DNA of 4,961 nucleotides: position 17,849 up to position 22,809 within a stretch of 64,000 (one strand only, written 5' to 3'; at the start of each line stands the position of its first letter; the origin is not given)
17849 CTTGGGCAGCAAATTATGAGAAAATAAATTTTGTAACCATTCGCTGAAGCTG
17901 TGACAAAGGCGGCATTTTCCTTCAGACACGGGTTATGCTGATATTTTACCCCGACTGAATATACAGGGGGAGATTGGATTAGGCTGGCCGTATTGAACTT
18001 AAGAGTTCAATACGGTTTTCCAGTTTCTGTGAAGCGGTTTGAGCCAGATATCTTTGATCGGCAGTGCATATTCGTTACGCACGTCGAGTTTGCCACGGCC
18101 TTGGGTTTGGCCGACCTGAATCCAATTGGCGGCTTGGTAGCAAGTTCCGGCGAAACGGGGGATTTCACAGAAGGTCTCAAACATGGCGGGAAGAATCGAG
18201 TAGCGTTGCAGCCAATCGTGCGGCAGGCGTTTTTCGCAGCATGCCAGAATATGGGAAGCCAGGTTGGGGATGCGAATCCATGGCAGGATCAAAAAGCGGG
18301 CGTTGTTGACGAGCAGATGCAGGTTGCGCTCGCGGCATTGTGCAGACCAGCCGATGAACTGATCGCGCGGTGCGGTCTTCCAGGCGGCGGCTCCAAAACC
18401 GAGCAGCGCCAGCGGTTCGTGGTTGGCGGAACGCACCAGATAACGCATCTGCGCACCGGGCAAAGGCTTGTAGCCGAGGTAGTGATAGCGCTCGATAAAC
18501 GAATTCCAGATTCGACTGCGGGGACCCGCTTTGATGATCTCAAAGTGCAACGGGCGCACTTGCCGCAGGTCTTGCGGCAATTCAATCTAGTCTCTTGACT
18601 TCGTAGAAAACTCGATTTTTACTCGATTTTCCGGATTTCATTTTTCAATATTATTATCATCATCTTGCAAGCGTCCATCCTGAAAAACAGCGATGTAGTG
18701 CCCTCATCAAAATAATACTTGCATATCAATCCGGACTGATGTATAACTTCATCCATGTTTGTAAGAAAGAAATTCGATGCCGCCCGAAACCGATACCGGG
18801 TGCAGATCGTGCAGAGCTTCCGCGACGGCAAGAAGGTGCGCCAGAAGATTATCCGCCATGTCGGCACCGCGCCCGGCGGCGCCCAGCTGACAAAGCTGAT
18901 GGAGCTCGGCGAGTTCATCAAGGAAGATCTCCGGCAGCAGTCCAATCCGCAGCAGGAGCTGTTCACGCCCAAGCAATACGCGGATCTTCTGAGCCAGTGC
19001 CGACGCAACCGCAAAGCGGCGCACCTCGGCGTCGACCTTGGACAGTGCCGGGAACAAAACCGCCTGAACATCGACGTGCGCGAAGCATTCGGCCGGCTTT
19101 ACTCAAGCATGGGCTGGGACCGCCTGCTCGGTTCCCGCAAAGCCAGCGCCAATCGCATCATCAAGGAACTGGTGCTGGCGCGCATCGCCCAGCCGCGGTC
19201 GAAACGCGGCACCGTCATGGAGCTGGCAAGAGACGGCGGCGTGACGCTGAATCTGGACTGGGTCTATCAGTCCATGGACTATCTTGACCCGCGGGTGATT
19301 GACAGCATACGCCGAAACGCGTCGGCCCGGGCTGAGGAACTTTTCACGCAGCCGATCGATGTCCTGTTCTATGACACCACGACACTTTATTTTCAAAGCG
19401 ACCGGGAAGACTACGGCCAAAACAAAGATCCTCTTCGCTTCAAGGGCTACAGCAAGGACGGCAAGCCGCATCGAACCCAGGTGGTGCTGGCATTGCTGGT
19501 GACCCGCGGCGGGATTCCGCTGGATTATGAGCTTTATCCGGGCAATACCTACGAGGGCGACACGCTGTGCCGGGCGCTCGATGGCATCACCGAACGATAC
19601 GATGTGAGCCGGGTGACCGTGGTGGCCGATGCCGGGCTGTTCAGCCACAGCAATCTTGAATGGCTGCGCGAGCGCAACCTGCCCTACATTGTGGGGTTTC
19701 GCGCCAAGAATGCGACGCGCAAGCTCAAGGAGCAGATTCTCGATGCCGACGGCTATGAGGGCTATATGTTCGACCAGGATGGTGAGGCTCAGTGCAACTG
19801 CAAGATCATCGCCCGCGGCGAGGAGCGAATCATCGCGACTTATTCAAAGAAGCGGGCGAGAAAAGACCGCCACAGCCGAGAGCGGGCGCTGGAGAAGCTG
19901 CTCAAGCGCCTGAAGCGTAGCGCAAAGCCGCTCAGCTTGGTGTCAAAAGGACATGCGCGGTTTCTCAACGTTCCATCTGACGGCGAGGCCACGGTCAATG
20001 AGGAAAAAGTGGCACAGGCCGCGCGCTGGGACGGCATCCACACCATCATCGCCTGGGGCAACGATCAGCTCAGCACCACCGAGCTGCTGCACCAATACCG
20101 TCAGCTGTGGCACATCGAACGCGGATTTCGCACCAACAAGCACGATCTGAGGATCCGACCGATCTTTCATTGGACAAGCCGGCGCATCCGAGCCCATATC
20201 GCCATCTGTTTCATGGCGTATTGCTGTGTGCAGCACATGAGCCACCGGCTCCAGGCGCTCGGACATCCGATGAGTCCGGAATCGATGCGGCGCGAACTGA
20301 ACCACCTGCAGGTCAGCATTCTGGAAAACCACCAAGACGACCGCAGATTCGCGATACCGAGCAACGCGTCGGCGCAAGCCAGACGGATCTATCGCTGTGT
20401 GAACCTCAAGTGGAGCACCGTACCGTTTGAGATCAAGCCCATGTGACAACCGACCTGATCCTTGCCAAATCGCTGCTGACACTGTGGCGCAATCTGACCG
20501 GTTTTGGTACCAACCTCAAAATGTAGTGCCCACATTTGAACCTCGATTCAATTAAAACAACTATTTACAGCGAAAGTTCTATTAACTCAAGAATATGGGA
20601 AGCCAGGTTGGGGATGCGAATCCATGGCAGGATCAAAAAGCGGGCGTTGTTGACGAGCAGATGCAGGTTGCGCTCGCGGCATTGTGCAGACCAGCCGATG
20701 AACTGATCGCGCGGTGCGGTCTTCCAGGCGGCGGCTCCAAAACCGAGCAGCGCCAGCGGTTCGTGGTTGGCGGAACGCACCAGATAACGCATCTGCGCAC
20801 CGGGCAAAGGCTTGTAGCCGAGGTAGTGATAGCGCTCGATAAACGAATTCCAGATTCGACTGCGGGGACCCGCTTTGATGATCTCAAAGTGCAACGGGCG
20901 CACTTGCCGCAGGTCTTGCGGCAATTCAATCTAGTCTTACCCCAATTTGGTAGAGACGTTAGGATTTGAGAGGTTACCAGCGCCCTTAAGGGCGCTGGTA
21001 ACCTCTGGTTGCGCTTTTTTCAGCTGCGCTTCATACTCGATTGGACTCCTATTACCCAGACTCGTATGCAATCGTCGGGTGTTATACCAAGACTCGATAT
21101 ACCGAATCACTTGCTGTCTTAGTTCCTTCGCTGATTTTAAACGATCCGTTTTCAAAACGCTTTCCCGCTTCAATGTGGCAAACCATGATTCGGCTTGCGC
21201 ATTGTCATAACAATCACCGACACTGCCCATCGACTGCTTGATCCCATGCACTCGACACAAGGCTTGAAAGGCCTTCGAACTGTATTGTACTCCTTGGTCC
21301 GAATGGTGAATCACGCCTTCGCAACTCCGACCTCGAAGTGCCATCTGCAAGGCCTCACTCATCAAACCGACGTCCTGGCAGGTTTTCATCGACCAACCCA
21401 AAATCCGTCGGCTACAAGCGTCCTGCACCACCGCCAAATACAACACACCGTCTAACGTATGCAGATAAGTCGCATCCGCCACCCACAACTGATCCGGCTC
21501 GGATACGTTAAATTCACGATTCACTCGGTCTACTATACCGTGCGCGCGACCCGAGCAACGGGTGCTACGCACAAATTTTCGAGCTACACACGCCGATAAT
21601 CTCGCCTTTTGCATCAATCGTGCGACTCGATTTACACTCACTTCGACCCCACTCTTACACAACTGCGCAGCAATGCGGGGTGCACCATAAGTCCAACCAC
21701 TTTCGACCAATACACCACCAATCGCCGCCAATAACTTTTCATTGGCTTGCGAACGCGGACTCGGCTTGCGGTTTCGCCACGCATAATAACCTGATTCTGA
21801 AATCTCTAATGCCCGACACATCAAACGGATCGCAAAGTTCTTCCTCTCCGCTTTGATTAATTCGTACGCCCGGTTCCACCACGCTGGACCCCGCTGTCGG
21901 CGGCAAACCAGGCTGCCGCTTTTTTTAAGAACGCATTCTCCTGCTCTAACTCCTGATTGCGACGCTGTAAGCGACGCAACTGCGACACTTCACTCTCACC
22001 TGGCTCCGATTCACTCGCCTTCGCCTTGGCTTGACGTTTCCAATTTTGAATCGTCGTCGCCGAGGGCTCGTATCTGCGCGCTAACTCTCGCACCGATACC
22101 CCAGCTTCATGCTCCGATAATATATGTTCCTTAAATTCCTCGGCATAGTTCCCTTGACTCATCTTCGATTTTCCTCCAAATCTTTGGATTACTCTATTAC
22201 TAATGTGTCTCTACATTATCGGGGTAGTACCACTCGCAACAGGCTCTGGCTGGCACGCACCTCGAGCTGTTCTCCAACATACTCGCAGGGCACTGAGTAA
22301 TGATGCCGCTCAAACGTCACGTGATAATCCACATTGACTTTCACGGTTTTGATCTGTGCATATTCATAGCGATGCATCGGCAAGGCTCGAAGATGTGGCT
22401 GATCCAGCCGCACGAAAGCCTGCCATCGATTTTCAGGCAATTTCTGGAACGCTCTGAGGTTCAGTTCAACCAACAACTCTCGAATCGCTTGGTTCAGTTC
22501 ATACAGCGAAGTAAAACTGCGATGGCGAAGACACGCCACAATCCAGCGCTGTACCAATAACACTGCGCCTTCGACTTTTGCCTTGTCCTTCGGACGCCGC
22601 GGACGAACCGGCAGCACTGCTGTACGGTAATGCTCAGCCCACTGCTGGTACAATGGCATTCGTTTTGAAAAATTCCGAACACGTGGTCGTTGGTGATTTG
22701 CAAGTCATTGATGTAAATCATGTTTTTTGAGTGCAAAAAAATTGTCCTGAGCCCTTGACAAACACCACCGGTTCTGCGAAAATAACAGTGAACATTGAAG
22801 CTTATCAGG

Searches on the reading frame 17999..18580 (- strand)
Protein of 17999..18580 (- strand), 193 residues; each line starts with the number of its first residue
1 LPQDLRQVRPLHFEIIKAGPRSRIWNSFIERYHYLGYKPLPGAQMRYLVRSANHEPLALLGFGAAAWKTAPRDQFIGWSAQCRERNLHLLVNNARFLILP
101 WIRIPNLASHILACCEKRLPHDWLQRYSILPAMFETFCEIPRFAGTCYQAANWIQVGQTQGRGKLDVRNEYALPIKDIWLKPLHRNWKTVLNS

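Call 4: search_protein_families(library=pfam, proteins=[window:17999-18580:-], max_evalue=0.01)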
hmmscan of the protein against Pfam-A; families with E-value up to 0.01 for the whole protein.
window:17999-18580:- (193 aa): 1 family
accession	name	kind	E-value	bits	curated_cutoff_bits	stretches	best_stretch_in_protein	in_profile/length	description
PF14236.12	DruA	-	3.1e-42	145.2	27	1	14-170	54-228/297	Druantia protein DruA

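Call 5: search_protein_families(library=ncbifam, proteins=[window:17999-18580:-], max_evalue=0.01)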
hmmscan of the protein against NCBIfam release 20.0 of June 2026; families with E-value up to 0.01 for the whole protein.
window:17999-18580:- (193 aa): 0 families

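Call 6: search_protein_families(library=padloc, proteins=[window:17999-18580:-], max_evalue=0.01)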
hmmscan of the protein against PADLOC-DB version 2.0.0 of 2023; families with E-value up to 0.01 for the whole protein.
window:17999-18580:- (193 aa): 2 families
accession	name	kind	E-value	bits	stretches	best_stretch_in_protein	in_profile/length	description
PDLC00001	DruA1|DruA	-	7e-05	19.5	1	24-87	201-266/675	DUF4338 domain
PDLC00002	DruA1|DruA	-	8.3e-05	19.9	1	42-91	123-173/407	DUF4338 domain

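Call 16: find_homologous_proteins(query=window:17999-18580:-, max_evalue=0.00001)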
Query window:17999-18580:- (193 aa): 7995 proteins with E <= 0.00001 among 8000 candidates; the best 120 are listed.
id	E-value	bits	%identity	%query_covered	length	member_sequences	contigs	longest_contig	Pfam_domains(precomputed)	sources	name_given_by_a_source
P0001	4.8e-130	449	98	100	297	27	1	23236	PF14236.13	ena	-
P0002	5.6e-106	371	80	100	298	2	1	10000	PF14236.13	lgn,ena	-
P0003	2.0e-105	369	80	100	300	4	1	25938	PF14236.13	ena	-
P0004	6.7e-104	364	78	100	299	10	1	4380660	PF14236.13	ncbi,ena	-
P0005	7.6e-104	364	78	100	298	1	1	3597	PF14236.13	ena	-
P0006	6.2e-103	361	79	100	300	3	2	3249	PF14236.13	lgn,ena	-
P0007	9.4e-101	354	78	100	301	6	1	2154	PF14236.13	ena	-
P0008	2.5e-96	339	74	100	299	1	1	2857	PF14236.13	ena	-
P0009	2.6e-96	339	74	99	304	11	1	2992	PF14236.13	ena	-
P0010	3.8e-95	335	72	99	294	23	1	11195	PF14236.13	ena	-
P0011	1.2e-94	334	72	100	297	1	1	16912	PF14236.13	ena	-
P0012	6.5e-91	321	71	100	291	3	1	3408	PF14236.13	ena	-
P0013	8.9e-91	321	71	100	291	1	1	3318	PF14236.13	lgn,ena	-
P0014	2.3e-90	320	77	90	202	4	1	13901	PF14236.13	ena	-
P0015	7.0e-90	318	68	99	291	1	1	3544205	PF14236.13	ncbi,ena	-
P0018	3.7e-88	312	68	97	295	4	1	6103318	PF14236.13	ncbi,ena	-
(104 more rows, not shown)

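Call 17: search_solved_structures(query=window:17999-18580:-, max_evalue=1, show_alignments=2)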
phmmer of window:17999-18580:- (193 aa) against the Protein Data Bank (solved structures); distinct sequences matched with E-value up to 1: 1.
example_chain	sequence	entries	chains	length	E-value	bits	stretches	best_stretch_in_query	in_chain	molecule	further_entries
1s9a_A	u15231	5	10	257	0.28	13.8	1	5-34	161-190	Chlorocatechol 1,2-dioxygenase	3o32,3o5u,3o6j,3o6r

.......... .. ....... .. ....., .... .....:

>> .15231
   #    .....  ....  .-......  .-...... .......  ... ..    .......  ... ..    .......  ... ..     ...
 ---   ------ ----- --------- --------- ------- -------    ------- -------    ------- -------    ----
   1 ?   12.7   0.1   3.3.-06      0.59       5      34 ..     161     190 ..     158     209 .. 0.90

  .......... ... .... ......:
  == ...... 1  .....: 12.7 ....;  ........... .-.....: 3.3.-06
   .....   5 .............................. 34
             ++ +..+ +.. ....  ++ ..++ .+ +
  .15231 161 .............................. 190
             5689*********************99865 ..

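Call 19: find_encoding_contigs(protein=P0004, flank=8000, max_places=4)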
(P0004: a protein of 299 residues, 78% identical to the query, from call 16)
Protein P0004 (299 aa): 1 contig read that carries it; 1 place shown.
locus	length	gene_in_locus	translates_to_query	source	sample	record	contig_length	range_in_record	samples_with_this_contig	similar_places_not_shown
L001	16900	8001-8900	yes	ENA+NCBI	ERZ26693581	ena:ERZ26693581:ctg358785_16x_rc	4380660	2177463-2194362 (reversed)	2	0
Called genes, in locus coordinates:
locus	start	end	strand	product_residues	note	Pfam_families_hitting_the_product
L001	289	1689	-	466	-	PF07693:KAP_NTPase, PF24883:NPHP3_N (faint)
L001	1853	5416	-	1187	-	PF01381:HTH_3, PF08965:Aca2_YdiL (faint), PF13560:HTH_31 (faint)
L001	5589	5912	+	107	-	-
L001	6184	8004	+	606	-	PF03050:DDE_Tnp_IS66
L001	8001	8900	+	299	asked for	PF14236:DruA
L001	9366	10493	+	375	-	-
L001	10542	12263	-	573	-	PF01420:Methylase_S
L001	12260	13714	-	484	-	PF12161:HsdM_N, PF02384:N6_Mtase, PF07669:Eco57I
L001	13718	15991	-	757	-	PF04313:HSDR_N (weak), PF13588:HSDR_N_2 (weak), PF00270:DEAD, PF04851:ResIII, PF18766:SWI2_SNF2, PF08463:EcoEI_R_C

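Call 20: find_encoding_contigs(protein=P0018, flank=8000, max_places=4)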
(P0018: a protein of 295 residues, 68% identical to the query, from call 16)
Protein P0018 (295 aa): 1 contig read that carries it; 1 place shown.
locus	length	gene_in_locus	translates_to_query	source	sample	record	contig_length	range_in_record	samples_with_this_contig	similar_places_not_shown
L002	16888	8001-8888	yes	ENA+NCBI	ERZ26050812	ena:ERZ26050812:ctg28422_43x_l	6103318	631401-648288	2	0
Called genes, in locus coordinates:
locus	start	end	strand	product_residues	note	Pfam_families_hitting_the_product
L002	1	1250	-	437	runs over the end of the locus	-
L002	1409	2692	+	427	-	-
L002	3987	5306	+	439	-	-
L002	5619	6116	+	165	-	PF01609:DDE_Tnp_1, PF13586:DDE_Tnp_1_2 (weak)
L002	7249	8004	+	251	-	PF03050:DDE_Tnp_IS66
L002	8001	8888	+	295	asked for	PF14236:DruA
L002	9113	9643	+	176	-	-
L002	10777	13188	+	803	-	PF00082:Peptidase_S8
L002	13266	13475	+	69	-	-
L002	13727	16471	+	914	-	PF00384:Molybdopterin, PF01568:Molydop_binding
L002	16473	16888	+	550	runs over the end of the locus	PF12838:Fer4_7 (faint), PF13187:Fer4_9 (faint), PF13183:Fer4_8 (faint), PF13237:Fer4_10 (faint), PF13247:Fer4_11, PF00037:Fer4 (weak), PF12797:Fer4_2 (weak), PF12837:Fer4_6 (weak)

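Call 21: find_encoding_contigs(protein=P0001, flank=8000, max_places=4)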
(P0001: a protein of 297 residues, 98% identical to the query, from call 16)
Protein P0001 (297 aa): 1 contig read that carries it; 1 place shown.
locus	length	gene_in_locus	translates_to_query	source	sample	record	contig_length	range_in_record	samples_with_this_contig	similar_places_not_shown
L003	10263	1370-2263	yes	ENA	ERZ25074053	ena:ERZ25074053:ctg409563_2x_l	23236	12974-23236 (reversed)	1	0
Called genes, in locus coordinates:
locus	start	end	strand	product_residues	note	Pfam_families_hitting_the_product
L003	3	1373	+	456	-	?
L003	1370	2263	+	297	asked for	PF14236:DruA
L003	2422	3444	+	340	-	PF05990:DUF900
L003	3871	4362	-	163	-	-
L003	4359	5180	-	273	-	PF00872:Transposase_mut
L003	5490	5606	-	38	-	-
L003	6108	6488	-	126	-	PF13576:Pentapeptide_3 (faint)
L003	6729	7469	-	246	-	PF01555:N6_N4_Mtase (weak)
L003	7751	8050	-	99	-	PF00239:Resolvase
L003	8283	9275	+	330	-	-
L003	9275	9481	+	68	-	-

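Call 69: search_protein_families(library=pfam, proteins=[L001:6184-8004:+], max_evalue=0.01)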
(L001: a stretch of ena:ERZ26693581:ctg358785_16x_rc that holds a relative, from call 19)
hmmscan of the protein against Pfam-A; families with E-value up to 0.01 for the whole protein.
L001:6184-8004:+ (606 aa): 1 family
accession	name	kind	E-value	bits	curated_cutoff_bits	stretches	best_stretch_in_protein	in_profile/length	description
PF03050.20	DDE_Tnp_IS66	-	2.6e-45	155.5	23.1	1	243-528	2-273/284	Transposase IS66 family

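Call 89: search_dna_similar(query=P0001, collection=plasmids, mode=protein, rows=spread, max_rows=40, max_evalue=0.001)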
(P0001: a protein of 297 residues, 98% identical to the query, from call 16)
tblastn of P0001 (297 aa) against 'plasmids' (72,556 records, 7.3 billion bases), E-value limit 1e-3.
Records with a match: 2; places in all: 3; records where one place covers at least 80% of the query: 1.
Best place of each record, by identity: <60% 2.
By first word of the organism name: Candidatus 2.
By predicted mobility (MOB-suite, as given by PLSDB): non-mobilizable 2.
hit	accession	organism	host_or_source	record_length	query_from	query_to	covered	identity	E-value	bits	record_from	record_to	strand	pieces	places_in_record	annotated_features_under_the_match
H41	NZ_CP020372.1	Candidatus Thiodictyon syntrophicum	meromictic lake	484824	1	296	100%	44.6%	5e-68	236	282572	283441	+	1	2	DUF4338 domain-containing protein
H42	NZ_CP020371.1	Candidatus Thiodictyon syntrophicum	meromictic lake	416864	87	295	70%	41.0%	2e-30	127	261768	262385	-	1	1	ISAs1 family transposase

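Call 91: search_protein_families(library=ncbifam, proteins=[L001:6184-8004:+], max_evalue=0.00001)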
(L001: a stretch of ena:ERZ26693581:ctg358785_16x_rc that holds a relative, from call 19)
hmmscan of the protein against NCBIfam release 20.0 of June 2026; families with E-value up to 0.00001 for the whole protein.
L001:6184-8004:+ (606 aa): 1 family
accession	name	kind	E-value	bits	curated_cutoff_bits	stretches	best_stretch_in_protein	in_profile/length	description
NF033517.1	transpos_IS66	equivalog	1.3e-68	231.8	180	1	159-566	4-385/387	IS66 family transposase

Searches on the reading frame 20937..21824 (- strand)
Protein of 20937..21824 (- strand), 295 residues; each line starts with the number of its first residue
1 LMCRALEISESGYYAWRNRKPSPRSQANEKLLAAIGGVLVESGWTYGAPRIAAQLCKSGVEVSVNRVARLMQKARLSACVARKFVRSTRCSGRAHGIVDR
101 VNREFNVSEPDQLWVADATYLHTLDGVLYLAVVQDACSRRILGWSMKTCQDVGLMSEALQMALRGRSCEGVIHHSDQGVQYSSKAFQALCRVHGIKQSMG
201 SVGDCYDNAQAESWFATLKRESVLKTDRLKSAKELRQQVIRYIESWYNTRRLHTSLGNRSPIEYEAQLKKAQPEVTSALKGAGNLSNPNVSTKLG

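Call 91: search_protein_families(library=ncbifam, proteins=[window:20937-21824:-], max_evalue=0.00001)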
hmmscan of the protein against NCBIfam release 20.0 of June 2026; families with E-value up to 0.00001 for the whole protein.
window:20937-21824:- (295 aa): 4 families
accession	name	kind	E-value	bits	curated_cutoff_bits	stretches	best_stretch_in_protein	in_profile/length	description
NF033516.0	transpos_IS3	equivalog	6.4e-88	295.5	160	1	2-265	106-369/369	IS3 family transposase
NF033577.2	transpos_IS481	equivalog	3.2e-27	95.8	224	1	15-263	44-282/284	IS481 family transposase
NF006918.0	PRK09409.1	subfamily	4.8e-10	39.5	597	1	44-267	64-287/301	IS2 transposase TnpB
NF033546.1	transpos_IS21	equivalog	6e-06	26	160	0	177-254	195-273/294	IS21 family transposase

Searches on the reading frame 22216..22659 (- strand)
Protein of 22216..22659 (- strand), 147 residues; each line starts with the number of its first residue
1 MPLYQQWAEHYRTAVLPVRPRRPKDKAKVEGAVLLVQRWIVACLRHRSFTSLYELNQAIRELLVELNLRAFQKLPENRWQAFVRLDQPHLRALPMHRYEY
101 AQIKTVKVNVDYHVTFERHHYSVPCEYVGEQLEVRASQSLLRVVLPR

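Call 91: search_protein_families(library=ncbifam, proteins=[window:22216-22659:-], max_evalue=0.00001)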
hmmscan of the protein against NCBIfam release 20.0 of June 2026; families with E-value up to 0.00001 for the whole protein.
window:22216-22659:- (147 aa): 1 family
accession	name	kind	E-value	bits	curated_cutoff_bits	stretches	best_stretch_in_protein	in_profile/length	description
NF033546.1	transpos_IS21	equivalog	1.4e-25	90.5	160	1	3-94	204-293/294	IS21 family transposase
